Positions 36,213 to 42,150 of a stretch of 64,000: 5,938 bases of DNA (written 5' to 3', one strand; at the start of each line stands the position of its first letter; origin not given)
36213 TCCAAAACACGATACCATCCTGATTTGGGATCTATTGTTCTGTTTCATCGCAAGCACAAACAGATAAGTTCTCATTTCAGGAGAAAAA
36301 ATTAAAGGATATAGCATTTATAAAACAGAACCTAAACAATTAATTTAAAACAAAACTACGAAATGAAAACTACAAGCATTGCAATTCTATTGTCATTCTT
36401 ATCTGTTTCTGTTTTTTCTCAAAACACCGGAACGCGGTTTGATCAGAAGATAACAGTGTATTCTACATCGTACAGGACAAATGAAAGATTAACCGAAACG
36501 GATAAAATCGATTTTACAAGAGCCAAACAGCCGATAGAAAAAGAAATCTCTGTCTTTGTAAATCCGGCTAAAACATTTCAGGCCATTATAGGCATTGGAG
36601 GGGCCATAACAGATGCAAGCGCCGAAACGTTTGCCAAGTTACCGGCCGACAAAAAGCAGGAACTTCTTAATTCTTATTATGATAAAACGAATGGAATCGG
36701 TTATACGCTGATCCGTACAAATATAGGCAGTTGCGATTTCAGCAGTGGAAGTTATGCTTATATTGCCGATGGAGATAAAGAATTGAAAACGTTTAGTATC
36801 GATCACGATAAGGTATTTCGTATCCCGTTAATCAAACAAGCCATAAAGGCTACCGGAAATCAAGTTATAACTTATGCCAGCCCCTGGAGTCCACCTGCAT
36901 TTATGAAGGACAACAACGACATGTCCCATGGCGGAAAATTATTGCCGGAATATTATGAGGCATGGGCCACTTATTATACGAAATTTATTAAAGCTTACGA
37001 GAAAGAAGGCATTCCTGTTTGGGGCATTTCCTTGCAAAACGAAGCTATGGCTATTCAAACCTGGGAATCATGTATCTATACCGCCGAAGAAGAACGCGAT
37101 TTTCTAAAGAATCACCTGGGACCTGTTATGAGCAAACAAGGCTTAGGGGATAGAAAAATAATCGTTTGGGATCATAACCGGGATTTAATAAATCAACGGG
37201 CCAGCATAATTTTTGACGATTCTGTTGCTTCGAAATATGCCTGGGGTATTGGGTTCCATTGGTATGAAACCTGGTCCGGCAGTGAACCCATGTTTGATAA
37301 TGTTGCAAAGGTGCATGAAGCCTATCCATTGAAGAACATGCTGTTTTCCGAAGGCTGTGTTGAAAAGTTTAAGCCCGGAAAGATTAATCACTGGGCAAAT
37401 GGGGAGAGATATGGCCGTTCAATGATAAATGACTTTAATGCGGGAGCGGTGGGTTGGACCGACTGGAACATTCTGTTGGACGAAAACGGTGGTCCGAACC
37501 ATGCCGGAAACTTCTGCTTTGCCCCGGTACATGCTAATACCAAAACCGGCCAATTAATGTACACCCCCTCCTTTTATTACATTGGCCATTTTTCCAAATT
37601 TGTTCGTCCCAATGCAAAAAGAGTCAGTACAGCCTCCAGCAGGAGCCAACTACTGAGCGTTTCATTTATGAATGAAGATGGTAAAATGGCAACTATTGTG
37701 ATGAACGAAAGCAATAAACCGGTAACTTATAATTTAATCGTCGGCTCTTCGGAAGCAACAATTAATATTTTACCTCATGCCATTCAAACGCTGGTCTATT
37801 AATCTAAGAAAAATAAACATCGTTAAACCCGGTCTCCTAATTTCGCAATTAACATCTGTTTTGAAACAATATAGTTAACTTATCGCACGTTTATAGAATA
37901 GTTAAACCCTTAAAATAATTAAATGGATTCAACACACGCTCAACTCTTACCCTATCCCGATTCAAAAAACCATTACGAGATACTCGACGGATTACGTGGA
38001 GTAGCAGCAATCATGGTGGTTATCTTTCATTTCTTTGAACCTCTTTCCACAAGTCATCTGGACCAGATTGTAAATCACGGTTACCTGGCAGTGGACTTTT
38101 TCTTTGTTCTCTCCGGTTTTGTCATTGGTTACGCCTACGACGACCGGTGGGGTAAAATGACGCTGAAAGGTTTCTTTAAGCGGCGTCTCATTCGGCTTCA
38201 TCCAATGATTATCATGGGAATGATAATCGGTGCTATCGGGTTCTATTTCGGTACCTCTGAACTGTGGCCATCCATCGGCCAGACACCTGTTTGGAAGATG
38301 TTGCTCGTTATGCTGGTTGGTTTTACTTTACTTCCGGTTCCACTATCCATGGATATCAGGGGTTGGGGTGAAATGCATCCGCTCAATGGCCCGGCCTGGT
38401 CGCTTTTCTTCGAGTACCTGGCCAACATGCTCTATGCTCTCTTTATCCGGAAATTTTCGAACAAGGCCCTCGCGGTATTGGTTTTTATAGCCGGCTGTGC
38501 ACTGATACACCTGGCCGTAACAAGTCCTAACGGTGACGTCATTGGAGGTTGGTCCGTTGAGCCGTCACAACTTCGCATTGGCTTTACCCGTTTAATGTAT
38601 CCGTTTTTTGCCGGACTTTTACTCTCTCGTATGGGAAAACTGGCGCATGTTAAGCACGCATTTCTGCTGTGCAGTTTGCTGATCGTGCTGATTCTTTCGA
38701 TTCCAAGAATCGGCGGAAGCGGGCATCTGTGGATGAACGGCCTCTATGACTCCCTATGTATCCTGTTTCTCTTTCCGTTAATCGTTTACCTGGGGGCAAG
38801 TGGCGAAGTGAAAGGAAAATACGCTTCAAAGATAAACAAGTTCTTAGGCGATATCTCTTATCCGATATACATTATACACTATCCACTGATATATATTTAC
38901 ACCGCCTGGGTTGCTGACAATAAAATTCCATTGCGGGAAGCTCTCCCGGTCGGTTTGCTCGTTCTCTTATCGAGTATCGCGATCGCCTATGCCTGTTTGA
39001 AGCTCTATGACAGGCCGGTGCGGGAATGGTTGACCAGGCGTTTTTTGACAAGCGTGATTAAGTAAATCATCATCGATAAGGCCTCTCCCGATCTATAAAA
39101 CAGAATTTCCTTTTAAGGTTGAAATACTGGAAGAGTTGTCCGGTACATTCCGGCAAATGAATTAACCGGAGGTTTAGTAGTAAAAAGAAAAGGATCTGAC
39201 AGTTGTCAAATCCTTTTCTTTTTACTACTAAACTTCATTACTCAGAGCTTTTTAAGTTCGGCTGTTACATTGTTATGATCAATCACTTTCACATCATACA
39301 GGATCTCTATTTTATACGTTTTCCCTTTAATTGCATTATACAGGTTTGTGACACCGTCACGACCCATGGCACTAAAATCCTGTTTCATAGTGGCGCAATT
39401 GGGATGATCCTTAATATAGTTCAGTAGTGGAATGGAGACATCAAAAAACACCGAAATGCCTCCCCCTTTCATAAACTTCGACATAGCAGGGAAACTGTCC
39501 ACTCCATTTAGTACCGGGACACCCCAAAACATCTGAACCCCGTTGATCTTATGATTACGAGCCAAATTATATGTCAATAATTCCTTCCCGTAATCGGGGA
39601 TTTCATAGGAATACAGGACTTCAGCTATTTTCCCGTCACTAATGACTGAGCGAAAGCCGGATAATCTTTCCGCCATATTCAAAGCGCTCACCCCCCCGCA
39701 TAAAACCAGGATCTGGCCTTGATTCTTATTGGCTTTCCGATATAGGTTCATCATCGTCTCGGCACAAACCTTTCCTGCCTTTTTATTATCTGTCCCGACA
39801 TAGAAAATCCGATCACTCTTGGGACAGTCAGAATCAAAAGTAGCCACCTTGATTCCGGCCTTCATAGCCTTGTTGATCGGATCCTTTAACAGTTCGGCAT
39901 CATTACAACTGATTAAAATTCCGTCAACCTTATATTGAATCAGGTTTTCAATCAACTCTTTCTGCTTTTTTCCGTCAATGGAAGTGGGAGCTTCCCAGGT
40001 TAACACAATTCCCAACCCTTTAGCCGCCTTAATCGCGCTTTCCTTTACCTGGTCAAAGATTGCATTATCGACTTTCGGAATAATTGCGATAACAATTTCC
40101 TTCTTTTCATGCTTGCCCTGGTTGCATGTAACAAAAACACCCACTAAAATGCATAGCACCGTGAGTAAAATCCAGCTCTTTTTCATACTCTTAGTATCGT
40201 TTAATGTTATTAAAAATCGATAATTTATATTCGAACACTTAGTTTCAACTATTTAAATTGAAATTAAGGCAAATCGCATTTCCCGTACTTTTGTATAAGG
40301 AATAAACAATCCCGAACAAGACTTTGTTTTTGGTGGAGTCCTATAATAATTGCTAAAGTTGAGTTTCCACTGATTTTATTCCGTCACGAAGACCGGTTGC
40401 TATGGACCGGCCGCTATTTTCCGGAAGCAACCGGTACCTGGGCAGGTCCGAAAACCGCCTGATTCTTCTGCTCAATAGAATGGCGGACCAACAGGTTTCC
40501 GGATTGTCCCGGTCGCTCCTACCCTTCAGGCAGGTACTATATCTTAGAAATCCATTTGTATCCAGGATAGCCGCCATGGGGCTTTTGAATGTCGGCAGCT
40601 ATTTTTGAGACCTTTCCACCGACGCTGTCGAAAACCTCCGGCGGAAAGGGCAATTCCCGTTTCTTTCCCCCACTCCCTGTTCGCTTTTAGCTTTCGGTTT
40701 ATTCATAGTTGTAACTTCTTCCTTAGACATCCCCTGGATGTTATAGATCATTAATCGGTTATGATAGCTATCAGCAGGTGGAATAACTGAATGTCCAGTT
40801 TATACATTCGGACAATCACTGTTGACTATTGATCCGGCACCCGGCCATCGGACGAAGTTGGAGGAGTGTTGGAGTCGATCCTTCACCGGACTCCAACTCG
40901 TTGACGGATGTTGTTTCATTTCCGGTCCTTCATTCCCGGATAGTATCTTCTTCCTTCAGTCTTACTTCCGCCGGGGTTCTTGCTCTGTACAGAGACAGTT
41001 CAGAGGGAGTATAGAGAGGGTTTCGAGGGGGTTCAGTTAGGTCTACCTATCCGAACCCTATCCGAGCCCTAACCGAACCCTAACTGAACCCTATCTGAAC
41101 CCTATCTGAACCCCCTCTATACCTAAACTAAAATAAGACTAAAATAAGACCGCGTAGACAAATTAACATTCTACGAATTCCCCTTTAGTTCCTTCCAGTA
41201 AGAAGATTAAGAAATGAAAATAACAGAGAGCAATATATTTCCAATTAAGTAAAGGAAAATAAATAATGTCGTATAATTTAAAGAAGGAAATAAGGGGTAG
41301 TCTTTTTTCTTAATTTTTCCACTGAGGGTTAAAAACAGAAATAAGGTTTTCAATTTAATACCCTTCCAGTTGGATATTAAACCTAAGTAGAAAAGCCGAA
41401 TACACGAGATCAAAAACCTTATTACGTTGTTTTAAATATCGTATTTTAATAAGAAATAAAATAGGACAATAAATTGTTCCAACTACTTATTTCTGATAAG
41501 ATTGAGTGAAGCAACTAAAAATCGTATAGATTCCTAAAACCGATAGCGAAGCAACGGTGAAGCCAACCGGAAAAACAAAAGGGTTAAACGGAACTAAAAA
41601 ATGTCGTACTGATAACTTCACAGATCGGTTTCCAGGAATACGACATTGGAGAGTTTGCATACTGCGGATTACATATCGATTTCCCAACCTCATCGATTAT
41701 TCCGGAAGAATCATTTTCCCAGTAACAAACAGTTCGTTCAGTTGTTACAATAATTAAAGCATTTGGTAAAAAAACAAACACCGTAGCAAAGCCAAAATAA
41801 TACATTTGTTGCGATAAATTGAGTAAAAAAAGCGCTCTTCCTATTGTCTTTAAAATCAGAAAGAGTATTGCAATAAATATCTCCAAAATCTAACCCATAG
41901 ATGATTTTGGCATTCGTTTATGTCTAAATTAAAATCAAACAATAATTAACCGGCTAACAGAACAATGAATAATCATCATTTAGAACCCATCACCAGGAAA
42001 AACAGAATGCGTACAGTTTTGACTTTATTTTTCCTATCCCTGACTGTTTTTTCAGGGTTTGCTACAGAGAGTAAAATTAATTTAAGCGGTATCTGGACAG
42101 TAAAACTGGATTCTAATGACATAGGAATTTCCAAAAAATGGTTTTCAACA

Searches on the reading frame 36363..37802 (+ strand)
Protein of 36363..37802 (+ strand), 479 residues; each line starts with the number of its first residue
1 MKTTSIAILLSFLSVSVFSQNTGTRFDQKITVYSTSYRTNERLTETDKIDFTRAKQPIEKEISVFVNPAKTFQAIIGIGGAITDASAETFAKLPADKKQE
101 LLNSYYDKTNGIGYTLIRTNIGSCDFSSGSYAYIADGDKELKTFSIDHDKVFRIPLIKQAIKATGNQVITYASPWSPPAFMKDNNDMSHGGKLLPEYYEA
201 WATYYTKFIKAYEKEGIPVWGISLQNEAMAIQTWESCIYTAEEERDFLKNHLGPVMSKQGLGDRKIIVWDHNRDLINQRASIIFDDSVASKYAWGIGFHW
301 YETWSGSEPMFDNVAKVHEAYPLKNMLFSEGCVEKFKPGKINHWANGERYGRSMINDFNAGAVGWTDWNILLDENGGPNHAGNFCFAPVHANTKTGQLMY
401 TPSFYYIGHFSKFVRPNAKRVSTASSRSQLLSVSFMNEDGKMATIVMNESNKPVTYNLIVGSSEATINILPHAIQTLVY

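Call 5: search_protein_families(library=pfam, proteins=[window:36363-37802:+], max_evalue=0.01)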
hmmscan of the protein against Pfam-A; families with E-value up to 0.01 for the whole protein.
window:36363-37802:+ (479 aa): 3 families
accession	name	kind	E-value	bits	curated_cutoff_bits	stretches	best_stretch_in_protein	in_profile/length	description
PF02055.22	Glyco_hydro_30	-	5.6e-69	233.2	23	1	76-414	2-348/348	Glycosyl hydrolase family 30 TIM-barrel domain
PF17189.10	Glyco_hydro_30C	-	6.5e-14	52.3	22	1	417-477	1-65/65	Glycosyl hydrolase family 30 beta sandwich domain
PF14587.12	Glyco_hydr_30_2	-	0.00031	20.6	27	1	63-229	3-184/364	O-Glycosyl hydrolase family 30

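Call 90: search_solved_structures(query=window:36363-37802:+, max_evalue=0.00001)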
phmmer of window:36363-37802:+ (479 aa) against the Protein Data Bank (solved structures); distinct sequences matched with E-value up to 0.00001: 29.
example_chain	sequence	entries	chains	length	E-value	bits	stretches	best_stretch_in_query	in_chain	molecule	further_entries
2wnw_A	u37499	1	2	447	6.6e-88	299.2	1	49-478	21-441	ACTIVATED BY TRANSCRIPTION FACTOR SSRB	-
1ogs_A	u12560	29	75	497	3.5e-71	244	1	65-456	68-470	Glucosylceramidase | Acid beta-glucosidase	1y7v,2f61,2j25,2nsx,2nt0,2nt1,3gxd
2wkl_A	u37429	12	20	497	3.5e-71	244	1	65-456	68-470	GLUCOSYLCERAMIDASE | Lysosomal acid glucosylceramidase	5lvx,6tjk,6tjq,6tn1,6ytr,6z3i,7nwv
2v3d_A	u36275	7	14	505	3.7e-71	243.9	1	65-456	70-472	GLUCOSYLCERAMIDASE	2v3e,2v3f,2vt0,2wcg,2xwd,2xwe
9f9z_A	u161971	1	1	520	4.1e-71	243.8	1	65-456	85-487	Lysosomal acid glucosylceramidase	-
6t13_A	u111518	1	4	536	4.5e-71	243.7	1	65-456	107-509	Glucosylceramidase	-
9fa3_A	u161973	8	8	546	4.7e-71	243.6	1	65-456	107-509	Lysosomal acid glucosylceramidase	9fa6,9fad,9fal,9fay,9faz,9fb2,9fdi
3ke0_A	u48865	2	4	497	4.8e-71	243.6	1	65-456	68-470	Glucosylceramidase | Glucocerebrosidase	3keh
5ngk_A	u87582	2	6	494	8.8e-54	186.6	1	30-454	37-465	Glucosylceramidase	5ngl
1nof_A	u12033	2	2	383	5.3e-25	91.8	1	152-316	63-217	xylanase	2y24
7n6h_A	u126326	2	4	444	2.2e-24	89.7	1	66-302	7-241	AcXbh30A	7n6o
8cbc_A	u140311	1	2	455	1.1e-22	84.1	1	66-463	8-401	GH30 family xylanase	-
7ncx_AAA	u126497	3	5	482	1.2e-22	84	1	64-463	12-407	GH30 family xylanase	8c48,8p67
7o0e_G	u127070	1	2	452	1.8e-22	83.4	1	66-463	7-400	GH30 family xylanase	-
6krl_A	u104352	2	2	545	3.4e-20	75.9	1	55-262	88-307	Mating factor alpha,GH30 Xylanase B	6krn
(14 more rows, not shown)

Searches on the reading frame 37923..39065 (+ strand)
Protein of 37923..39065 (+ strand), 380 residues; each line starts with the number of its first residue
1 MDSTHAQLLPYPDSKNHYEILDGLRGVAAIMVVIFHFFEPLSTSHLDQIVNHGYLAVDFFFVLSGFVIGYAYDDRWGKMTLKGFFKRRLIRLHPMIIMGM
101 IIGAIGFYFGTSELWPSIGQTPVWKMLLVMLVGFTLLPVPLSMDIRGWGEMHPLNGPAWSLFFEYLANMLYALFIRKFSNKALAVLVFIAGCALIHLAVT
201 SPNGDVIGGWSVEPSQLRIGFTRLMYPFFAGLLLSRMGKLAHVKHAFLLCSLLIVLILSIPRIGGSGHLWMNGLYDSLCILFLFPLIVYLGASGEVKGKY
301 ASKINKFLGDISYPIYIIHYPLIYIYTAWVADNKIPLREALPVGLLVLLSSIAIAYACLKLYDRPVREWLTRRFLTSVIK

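Call 5: search_protein_families(library=pfam, proteins=[window:37923-39065:+], max_evalue=0.01)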
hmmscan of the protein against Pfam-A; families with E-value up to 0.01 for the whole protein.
window:37923-39065:+ (380 aa): 2 families
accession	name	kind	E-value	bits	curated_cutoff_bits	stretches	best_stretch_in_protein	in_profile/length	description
PF01757.29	Acyl_transf_3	-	1.4e-38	133.2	31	1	20-358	3-324/326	Acyltransferase domain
PF07786.18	HGSNAT_cat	-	0.00016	21.8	22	1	18-109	2-93/222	Heparan-alpha-glucosaminide N-acetyltransferase, catalytic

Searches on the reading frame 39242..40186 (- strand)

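Call 5: search_protein_families(library=pfam, proteins=[window:39242-40186:-], max_evalue=0.01)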
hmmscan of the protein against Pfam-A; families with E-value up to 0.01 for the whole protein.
window:39242-40186:- (314 aa): 1 family
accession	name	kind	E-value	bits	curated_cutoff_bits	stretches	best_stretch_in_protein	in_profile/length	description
PF13407.12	Peripla_BP_4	-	6e-44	151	35.1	1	35-289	4-257/258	Periplasmic binding protein domain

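Call 23: search_protein_families(library=ncbifam, proteins=[window:39242-40186:-], max_evalue=0.001)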
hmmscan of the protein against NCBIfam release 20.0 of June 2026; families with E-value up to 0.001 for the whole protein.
window:39242-40186:- (314 aa): 15 families
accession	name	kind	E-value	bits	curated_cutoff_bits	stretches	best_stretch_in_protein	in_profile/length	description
TIGR02637.1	RhaS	equivalog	1.3e-19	70.6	342.25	1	34-171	2-138/302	rhamnose ABC transporter substrate-binding protein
NF052284.1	rhzpin_SBP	equivalog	4.4e-15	55.6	420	1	42-285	14-254/289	rhizopine catabolism ABC transporter substrate-binding protein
NF011937.0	PRK15408.1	equivalog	3.5e-14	52.4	384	1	11-134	12-134/340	autoinducer 2 ABC transporter substrate-binding protein LsrB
TIGR02634.1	xylF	equivalog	4.9e-12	46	389.55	1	70-153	38-121/302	D-xylose ABC transporter substrate-binding protein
NF007936.0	PRK10653.1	equivalog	3.2e-11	43.1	337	1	13-302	13-293/295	ribose ABC transporter substrate-binding protein RbsB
NF007680.0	PRK10355.1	equivalog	1.4e-10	40.9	504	1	12-153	8-148/331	D-xylose ABC transporter substrate-binding protein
NF040907.2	ChvE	equivalog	8.4e-08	31.8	460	1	73-162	41-131/324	multiple monosaccharide ABC transporter substrate-binding protein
NF047341.1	lactose_RbsR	equivalog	2.1e-07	30.6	382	1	27-187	59-210/331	ribose utilization transcriptional repressor RbsR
NF007254.0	PRK09701.1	equivalog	1.5e-06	27.6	335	1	10-307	8-309/311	D-allose transporter substrate-binding protein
NF007449.0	PRK10014.1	subfamily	7.4e-06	25.2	310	1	70-180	104-206/342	Mal regulon transcriptional regulator MalI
NF007075.0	PRK09526.1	subfamily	2.8e-05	23.2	340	1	67-308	101-332/358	LacI family DNA-binding transcriptional regulator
TIGR02417.1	fruct_sucro_rep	subfamily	0.00021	20.7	389.55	1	31-291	62-312/327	D-fructose-responsive transcription factor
TIGR01481.1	ccpA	equivalog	0.0003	20.3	442.35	1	31-188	62-210/330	catabolite control protein A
NF041827.1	YtfQ_transport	equivalog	0.00045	19.2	510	1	73-190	68-185/320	galactofuranose ABC transporter, galactofuranose-binding protein YtfQ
TIGR02955.1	TMAO_TorT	equivalog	0.00071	18.9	310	1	34-214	4-185/295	TMAO reductase system periplasmic protein TorT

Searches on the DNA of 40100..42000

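Call 63: search_rna_families(source=window, start=40100, end=42000, threshold=evalue, max_evalue=1)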
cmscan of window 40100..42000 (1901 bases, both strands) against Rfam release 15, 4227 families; matches with E-value up to 1: 4.
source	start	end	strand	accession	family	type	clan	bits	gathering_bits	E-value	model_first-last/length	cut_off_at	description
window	41022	41120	-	RF03808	mir-3957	Gene; miRNA;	-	26.8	84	0.031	1-77/77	no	mir-3957 microRNA precursor family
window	41010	41121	+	RF03703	mir-3622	Gene; miRNA;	-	25.3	78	0.094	1-84/84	no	mir-3622 microRNA precursor family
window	41010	41121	-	RF03703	mir-3622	Gene; miRNA;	-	22.5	78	0.47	1-84/84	no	mir-3622 microRNA precursor family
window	41002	41120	+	RF00765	mir-337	Gene; miRNA;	-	22.4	80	0.095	1-93/93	no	mir-337 microRNA precursor family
